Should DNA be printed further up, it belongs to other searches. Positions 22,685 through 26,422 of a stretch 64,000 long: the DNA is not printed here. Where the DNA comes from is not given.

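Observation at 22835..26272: Giant secreted repeat protein with a perfect ~660 bp tandem duplication (687 bp period)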

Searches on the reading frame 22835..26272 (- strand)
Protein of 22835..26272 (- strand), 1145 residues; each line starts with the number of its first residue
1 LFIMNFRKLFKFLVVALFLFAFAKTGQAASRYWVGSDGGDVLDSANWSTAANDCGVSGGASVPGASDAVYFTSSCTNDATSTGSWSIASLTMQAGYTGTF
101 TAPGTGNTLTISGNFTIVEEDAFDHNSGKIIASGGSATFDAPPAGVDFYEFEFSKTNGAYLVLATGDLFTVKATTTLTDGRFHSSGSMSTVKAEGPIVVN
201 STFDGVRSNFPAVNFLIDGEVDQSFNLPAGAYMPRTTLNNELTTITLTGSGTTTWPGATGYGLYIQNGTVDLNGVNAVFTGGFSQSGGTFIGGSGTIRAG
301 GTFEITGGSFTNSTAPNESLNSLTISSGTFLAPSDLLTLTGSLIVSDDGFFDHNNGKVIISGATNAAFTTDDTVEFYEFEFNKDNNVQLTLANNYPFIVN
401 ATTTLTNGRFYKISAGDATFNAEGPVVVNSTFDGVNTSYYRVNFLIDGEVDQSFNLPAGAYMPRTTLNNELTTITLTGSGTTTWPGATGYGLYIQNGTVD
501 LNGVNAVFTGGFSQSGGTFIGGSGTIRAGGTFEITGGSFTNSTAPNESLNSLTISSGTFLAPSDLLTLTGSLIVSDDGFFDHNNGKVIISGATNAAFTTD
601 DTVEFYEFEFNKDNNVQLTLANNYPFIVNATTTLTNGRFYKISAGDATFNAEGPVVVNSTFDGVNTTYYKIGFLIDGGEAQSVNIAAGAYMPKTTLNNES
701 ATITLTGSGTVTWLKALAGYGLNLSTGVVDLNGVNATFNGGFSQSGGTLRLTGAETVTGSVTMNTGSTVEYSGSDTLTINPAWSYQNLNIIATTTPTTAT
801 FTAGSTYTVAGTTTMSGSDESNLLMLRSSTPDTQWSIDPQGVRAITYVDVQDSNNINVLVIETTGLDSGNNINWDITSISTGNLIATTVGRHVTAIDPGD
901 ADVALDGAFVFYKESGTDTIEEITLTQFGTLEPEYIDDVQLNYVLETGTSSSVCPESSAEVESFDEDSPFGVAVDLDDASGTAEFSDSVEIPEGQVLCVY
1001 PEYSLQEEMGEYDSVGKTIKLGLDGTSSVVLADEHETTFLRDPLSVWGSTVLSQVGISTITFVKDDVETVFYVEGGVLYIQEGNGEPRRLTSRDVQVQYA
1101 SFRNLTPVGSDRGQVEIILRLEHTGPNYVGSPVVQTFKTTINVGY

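Call 7: search_protein_families(library=pfam, proteins=[window:22835-26272:-], max_evalue=1)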
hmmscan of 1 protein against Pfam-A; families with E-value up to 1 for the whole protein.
window:22835-26272:- (1145 aa): 3 families
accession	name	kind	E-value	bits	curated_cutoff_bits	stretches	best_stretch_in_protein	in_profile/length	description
PF02623.20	FliW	-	0.00011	22.4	25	0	374-430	50-101/122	FliW protein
PF16405.10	DUF5013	-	0.0079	16.8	28.5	0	445-469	60-84/149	Domain of unknown function (DUF5013)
PF06526.17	DUF1107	-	0.034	14.5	25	0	340-364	21-45/63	Protein of unknown function (DUF1107)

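Call 10: find_homologous_proteins(query=window:22835-26263:-)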
Query window:22835-26263:- (1142 aa): 51 proteins with E <= 0.001 among 8000 candidates.
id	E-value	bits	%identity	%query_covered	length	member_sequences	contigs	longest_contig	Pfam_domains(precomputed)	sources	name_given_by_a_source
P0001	0.0e+0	2322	92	72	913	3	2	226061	-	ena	-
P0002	2.6e-59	219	29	69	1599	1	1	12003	-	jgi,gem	-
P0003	2.5e-47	179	29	68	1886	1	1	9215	-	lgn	-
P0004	7.9e-45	171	27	67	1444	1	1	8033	-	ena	-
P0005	5.9e-42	162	31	58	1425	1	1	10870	PF10102.15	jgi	jgi:hypothetical protein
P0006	7.8e-36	141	43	14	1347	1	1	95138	PF16640.12,PF13472.13,PF01471.24,PF00657.29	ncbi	-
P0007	2.0e-29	120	29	68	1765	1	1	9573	-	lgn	-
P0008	5.1e-29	119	29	71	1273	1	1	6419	-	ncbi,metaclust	ncbi:MAG: hypothetical protein UY72_C0066G0005, partial [Candidatus Uhrbacteria bacterium GW2011_GWD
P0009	1.9e-28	117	26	63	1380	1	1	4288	PF10102.15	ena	-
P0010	5.2e-27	112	34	33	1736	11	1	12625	-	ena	-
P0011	7.3e-26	108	26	65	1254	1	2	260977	PF18962.8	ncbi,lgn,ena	-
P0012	1.3e-25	107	28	67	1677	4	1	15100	-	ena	-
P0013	7.1e-24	102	29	49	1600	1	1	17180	PF01839.30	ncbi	-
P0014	1.8e-23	100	37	17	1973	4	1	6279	PF12951.14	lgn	-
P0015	1.2e-20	91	29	34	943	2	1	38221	-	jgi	jgi:hypothetical protein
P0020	2.4e-17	80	29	47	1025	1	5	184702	PF18962.8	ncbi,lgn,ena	-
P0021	2.4e-14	70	41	12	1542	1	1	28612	PF05860.20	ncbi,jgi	jgi:filamentous hemagglutinin family protein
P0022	9.4e-14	68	27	69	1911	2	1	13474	PF00395.26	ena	-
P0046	4.2e-5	39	28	21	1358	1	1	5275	PF18962.8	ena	-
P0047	5.3e-5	39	27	36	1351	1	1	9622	PF18962.8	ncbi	ncbi:MAG: T9SS type A sorting domain-containing protein [Bacteroidia bacterium]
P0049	1.9e-4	37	34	15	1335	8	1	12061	PF18962.8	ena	-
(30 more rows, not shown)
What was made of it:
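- On S-layer proteins: One distant homologue (P0022) has SLH (call 10).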

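Call 12: find_encoding_contigs(protein=P0001, flank=10000, max_places=10)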
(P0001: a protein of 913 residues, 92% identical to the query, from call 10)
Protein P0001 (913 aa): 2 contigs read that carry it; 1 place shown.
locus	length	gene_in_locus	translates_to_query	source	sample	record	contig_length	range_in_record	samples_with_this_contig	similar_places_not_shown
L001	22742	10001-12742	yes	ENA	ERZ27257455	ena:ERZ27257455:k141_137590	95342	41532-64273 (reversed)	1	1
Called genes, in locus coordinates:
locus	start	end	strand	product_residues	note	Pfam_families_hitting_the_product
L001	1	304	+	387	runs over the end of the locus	PF00266:Aminotran_5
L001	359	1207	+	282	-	-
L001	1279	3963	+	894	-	PF02861:Clp_N, PF23569:NBD_SMAX1, PF00004:AAA, PF17871:AAA_lid_9, PF00004:AAA, PF07724:AAA_2, PF07728:AAA_5, PF10431:ClpB_D2-small, +5 more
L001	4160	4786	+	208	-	PF04203:Sortase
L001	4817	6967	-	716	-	PF00133:tRNA-synt_1, PF09334:tRNA-synt_1g (weak), PF08264:Anticodon_1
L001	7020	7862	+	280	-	PF01209:Ubie_methyltran (weak), PF05401:NodS (weak), PF13489:Methyltransf_23, PF13649:Methyltransf_25, PF13847:Methyltransf_31, PF08241:Methyltransf_11, PF08242:Methyltransf_12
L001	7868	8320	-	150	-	PF09424:YqeY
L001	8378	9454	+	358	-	PF02646:RmuC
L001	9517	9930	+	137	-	PF00829:Ribosomal_L21p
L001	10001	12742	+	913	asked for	-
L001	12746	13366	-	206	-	PF21176:RecR_HhH, PF01751:Toprim (weak), PF13662:Toprim_4, PF21175:RecR_C (weak)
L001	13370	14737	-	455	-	PF00772:DnaB, PF06745:ATPase (faint), PF03796:DnaB_C, PF13481:AAA_25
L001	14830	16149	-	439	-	PF00133:tRNA-synt_1 (faint), PF01406:tRNA-synt_1e, PF09334:tRNA-synt_1g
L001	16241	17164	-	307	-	PF01544:CorA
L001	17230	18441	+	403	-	PF22694:CtpB_N-like (weak), PF00595:PDZ, PF13180:PDZ_2, PF17820:PDZ_6, PF03572:Peptidase_S41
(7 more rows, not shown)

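Call 13: find_encoding_contigs(protein=window:22835-26263:-, flank=10000, max_places=10)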
Protein window:22835-26263:- (1142 aa): 5 contigs read that carry it; 2 places shown.
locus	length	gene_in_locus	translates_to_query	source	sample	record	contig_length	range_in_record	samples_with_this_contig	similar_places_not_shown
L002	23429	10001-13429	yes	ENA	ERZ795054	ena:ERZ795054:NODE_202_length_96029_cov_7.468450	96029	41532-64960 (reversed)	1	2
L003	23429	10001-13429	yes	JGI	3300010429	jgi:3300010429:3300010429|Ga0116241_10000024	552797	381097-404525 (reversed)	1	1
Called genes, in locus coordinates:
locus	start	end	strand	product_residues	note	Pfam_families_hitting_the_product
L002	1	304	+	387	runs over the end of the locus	PF00266:Aminotran_5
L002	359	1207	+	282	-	-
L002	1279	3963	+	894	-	PF02861:Clp_N, PF23569:NBD_SMAX1, PF00004:AAA, PF17871:AAA_lid_9, PF00004:AAA, PF07724:AAA_2, PF07728:AAA_5, PF10431:ClpB_D2-small, +5 more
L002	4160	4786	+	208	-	PF04203:Sortase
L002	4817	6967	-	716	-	PF00133:tRNA-synt_1, PF09334:tRNA-synt_1g (weak), PF08264:Anticodon_1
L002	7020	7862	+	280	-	PF01209:Ubie_methyltran (weak), PF05401:NodS (weak), PF13489:Methyltransf_23, PF13649:Methyltransf_25, PF13847:Methyltransf_31, PF08241:Methyltransf_11, PF08242:Methyltransf_12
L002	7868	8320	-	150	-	PF09424:YqeY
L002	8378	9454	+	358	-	PF02646:RmuC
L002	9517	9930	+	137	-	PF00829:Ribosomal_L21p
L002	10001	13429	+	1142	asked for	-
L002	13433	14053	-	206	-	PF21176:RecR_HhH, PF01751:Toprim (weak), PF13662:Toprim_4, PF21175:RecR_C (weak)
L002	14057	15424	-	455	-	PF00772:DnaB, PF06745:ATPase (faint), PF03796:DnaB_C, PF13481:AAA_25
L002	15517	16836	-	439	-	PF00133:tRNA-synt_1 (faint), PF01406:tRNA-synt_1e, PF09334:tRNA-synt_1g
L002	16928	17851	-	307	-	PF01544:CorA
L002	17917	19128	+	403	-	PF22694:CtpB_N-like (weak), PF00595:PDZ, PF13180:PDZ_2, PF17820:PDZ_6, PF03572:Peptidase_S41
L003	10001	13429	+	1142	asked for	-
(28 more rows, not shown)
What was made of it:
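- k-mer coverage is about 7.5x (call 13).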

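Call 16: search_protein_families(library=ncbifam, proteins=[window:22835-26263:-], max_evalue=1)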
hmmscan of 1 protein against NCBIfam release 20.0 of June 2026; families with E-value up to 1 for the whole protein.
window:22835-26263:- (1142 aa): 2 families
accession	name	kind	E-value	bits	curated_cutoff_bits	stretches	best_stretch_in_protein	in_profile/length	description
NF009793.2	PRK13285.1-1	equivalog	1.6e-05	24.5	130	2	372-427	60-110/132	flagellar assembly protein FliW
NF042910.1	FMH_DH_FwdC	exception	0.054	12.5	340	0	257-301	157-201/271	tungsten-dependent formylmethanofuran dehydrogenase subunit FwdC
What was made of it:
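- On Autotransporter / two-partner-secretion beta-helix adhesins: Pfam or NCBIfam gave no hit to such domains at E up to 1 (calls 7, 16).
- On S-layer proteins: Pfam or NCBIfam gave no hit (calls 7, 16).
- Closest known: Beta-helical adhesins of diderm bacteria. Different: This protein has no beta-barrel translocator, no TPS domain and no PATR hit (calls 7, 16).
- Closest known: S-layer proteins with a conserved wall-binding end and a variable remainder. Different: No SLH, CWB2 or other known S-layer domain is present (calls 7, 16).
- No SLH or CWB2 domain, or any known S-layer domain, is present (calls 7, 16).
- Tried and rejected: The Pfam and NCBIfam hits (FliW, DUF5013, FwdC) are below cut-off and spurious (calls 7, 16).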

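Call 25: search_protein_representatives(protein=window:22835-26263:-)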
Query: 1142 residues. Proteins with E-value up to 0.001 (for the whole library): 1337; up to 1e-10: 567; up to 1e-30: 65. The best 150 are listed.
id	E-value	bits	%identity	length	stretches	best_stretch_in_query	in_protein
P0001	0.0e+00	2322.4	100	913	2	439-1142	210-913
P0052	2.2e-146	505.6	40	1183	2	104-1142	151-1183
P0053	1.2e-145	503.2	48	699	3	552-1142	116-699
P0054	9.0e-113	394.3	36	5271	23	728-873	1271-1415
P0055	1.8e-90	320.5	34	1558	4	95-710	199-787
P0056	2.0e-87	310.4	35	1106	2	112-1139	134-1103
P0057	2.3e-82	293.6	50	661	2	869-1142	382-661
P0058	2.2e-71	257.2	34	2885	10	151-540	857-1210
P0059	4.4e-69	249.6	36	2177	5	118-760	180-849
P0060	5.2e-69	249.4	36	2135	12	761-873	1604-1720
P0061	8.0e-63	228.9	37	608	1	506-1140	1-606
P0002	8.1e-60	218.9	37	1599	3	118-813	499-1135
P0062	8.4e-59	215.6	39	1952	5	295-711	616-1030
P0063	1.1e-56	208.6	40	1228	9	785-876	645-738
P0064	1.4e-55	204.9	40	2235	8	724-873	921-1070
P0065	4.0e-52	193.5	34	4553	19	735-873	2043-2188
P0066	5.3e-49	183.1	37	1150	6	734-1139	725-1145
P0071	3.7e-44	167.1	47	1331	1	899-1141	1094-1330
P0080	5.2e-38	146.8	39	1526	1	876-1141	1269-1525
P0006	2.5e-36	141.2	40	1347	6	4-110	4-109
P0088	2.3e-34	134.7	37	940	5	3-109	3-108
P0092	5.9e-34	133.3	33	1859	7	669-1140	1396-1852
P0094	1.1e-33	132.4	46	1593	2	6-116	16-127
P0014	5.6e-24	100.3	36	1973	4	732-883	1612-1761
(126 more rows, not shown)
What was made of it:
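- On Unnamed family of this protein (signal peptide + 'RYWxG...NWS' module + 140-260-aa super-repeats + cap module): P0052 and P0056 align over nearly the whole length (call 25).
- Closest known: Beta-helical adhesins of diderm bacteria. Same: Some homologues of the cap module occur in proteins with PATR or TPS domains (P0014, P0021; calls 10, 25).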

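Call 30: find_related_loci(query=window:22835-26263:-, collection=genome_contigs, flank=6000)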
Query window:22835-26263:- (1142 aa) in genome_contigs; peptide patterns used: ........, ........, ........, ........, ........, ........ (x = any residue, [..] = any of these).
53 stretches matched a pattern; 2 encode a relative of the query (tblastn E <= 1e-3); 2 distinct loci.
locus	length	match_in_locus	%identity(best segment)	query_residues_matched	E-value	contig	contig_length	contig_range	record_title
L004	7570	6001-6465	37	718-873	1e-13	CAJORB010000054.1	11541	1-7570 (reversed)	uncultured Treponema sp. isolate Rumen_Coassembly_mag_946 genome assembly, contig: k87_13783903, whole genome shotgun se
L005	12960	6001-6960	30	562-873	3e-10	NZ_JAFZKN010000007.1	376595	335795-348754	MAG: Treponema sp. isolate RGIG7850 Water_buffalos_Reticulum-4__c332431, whole genome shotgun sequence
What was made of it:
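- Tried and rejected: The GTDB genome scan found only two distant Treponema hits to the cap module and not this genome (call 30).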

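Call 31: list_cluster_members(proteins=[window:22835-26263:-, window:20840-22207:+, window:29297-31447:+, window:31478-32104:-, window:26334-26747:-])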
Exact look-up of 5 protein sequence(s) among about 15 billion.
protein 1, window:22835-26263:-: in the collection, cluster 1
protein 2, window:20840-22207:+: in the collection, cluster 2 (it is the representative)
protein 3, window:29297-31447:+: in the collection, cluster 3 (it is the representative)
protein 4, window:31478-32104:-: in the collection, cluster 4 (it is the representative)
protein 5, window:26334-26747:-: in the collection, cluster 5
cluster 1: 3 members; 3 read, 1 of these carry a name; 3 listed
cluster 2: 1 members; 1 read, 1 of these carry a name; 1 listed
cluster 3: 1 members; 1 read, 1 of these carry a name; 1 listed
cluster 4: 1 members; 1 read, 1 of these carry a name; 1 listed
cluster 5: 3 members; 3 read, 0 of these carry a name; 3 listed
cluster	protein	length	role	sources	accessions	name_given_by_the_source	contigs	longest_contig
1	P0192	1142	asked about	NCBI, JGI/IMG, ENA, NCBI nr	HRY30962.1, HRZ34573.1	MAG TPA: hypothetical protein P5328_01025 [Candidatus Paceibacterota bacterium] | hypothetical protein [Candidatus Paceibacterota bacterium]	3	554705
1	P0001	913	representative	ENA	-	-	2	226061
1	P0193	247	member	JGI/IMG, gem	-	-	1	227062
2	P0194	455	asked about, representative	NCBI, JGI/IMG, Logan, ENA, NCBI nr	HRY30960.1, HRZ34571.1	MAG TPA: replicative DNA helicase [Candidatus Paceibacterota bacterium] | replicative DNA helicase [Candidatus Paceibacterota bacterium]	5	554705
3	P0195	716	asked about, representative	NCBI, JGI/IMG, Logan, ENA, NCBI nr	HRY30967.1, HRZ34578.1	MAG TPA: valine--tRNA ligase [Candidatus Paceibacterota bacterium] | valine--tRNA ligase [Candidatus Paceibacterota bacterium]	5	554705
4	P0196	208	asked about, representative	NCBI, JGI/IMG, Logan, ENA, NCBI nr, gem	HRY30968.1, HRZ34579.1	MAG TPA: sortase [Candidatus Paceibacterota bacterium] | sortase [Candidatus Paceibacterota bacterium]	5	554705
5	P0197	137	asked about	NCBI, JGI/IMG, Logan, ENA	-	-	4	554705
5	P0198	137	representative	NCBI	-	-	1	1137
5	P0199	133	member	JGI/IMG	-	-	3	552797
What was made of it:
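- Checked: The likely start is the ATG at 26263, giving 1142 aa as called by NCBI, JGI and ENA (calls 13, 31).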
